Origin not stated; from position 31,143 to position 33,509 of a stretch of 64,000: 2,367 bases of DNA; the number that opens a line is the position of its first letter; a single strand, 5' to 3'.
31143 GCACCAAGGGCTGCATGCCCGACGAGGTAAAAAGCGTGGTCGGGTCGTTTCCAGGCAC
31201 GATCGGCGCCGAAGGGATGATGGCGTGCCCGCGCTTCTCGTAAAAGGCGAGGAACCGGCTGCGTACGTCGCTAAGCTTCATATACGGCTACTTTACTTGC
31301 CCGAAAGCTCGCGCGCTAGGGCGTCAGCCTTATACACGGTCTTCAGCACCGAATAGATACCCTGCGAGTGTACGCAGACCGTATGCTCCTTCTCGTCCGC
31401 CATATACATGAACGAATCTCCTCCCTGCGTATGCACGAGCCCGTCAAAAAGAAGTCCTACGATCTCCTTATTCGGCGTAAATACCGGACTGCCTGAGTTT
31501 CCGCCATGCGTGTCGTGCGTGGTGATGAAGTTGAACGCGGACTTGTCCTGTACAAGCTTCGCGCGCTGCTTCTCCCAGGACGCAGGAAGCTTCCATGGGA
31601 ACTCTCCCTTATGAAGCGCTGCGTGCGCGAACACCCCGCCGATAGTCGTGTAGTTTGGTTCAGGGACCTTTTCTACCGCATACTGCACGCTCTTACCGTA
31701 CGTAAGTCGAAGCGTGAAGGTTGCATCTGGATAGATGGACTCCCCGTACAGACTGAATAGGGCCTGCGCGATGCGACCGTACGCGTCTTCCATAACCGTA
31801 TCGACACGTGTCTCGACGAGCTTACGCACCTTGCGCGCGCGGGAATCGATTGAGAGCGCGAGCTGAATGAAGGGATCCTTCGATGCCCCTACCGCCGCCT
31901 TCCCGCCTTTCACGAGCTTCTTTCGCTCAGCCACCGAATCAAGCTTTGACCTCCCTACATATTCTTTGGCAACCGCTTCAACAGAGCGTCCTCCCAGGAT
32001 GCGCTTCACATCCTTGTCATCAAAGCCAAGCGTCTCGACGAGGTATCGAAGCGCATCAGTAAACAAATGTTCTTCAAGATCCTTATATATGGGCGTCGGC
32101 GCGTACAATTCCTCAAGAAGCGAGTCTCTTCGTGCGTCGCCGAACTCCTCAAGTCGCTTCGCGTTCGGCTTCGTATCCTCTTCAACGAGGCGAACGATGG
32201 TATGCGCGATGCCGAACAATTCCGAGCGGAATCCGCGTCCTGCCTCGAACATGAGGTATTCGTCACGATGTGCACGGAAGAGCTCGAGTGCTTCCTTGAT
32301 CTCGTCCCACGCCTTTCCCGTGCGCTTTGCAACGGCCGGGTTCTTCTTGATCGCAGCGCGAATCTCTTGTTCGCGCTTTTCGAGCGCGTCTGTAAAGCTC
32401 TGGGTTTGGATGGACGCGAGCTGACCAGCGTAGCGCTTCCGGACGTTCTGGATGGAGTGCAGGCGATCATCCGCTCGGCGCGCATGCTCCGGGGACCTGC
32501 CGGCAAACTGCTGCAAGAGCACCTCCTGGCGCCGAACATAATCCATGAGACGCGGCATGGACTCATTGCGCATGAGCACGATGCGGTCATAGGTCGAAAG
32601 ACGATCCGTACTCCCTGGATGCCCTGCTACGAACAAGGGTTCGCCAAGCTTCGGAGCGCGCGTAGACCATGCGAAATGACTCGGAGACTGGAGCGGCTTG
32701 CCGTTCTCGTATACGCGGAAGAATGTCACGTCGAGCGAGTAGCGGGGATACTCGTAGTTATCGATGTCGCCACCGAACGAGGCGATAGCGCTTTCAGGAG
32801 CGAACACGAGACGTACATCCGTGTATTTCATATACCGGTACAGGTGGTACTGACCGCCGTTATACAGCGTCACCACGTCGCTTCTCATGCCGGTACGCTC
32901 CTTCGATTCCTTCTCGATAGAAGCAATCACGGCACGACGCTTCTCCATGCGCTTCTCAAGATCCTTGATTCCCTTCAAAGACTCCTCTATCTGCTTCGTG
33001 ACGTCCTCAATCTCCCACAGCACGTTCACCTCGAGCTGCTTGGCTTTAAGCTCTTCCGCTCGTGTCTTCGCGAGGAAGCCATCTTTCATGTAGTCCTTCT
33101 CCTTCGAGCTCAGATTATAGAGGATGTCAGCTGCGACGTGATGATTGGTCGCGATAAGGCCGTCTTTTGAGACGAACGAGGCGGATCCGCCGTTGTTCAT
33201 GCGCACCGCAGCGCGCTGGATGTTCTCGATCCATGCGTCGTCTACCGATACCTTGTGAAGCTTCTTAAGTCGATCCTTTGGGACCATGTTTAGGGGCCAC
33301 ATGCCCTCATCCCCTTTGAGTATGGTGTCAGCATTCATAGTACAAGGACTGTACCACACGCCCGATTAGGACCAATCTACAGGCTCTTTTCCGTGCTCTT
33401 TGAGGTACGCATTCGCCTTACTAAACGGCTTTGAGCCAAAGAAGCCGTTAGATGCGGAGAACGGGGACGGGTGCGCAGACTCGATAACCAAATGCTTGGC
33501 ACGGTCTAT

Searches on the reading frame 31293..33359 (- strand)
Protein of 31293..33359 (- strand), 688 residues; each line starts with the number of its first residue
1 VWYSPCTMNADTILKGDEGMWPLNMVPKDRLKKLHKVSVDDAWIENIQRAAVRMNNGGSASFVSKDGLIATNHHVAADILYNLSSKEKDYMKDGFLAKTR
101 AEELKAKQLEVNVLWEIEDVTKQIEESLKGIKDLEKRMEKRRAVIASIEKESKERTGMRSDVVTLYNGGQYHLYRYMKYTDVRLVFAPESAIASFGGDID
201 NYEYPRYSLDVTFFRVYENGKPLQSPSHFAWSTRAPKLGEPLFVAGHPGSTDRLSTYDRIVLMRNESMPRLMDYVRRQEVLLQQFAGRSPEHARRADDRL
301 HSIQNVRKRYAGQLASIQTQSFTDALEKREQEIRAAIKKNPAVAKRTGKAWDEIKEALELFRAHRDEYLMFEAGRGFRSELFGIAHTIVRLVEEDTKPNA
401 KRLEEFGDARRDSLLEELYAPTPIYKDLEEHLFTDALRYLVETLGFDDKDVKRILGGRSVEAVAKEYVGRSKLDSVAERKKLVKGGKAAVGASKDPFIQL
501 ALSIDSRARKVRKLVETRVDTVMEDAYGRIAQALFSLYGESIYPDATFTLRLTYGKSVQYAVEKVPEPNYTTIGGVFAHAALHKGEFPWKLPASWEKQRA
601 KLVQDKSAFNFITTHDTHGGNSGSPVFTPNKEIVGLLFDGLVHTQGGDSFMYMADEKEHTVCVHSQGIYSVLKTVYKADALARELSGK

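Call 37: search_protein_families(library=pfam, proteins=[window:31293-33359:-], max_evalue=0.01)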
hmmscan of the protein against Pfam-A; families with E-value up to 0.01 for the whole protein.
window:31293-33359:- (688 aa): 5 families
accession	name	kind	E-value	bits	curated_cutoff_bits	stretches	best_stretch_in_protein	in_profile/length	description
PF10459.15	Peptidase_S46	-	1.3e-183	612.9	22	1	17-686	2-697/698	Peptidase S46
PF13365.12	Trypsin_2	-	5.2e-09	37.4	27.6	0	606-636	113-144/144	Trypsin-like peptidase domain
PF01732.22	Mycop_pep_DUF31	-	0.00043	20.5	27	0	611-638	318-345/346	Mycoplasma peptidase (DUF31)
PF00949.27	Peptidase_S7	-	0.00062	20.1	20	1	612-648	88-124/131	Peptidase S7, Flavivirus NS3 serine protease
PF07544.18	Med9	-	0.0079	16.7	26.9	0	114-149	42-77/80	RNA polymerase II transcription mediator complex subunit 9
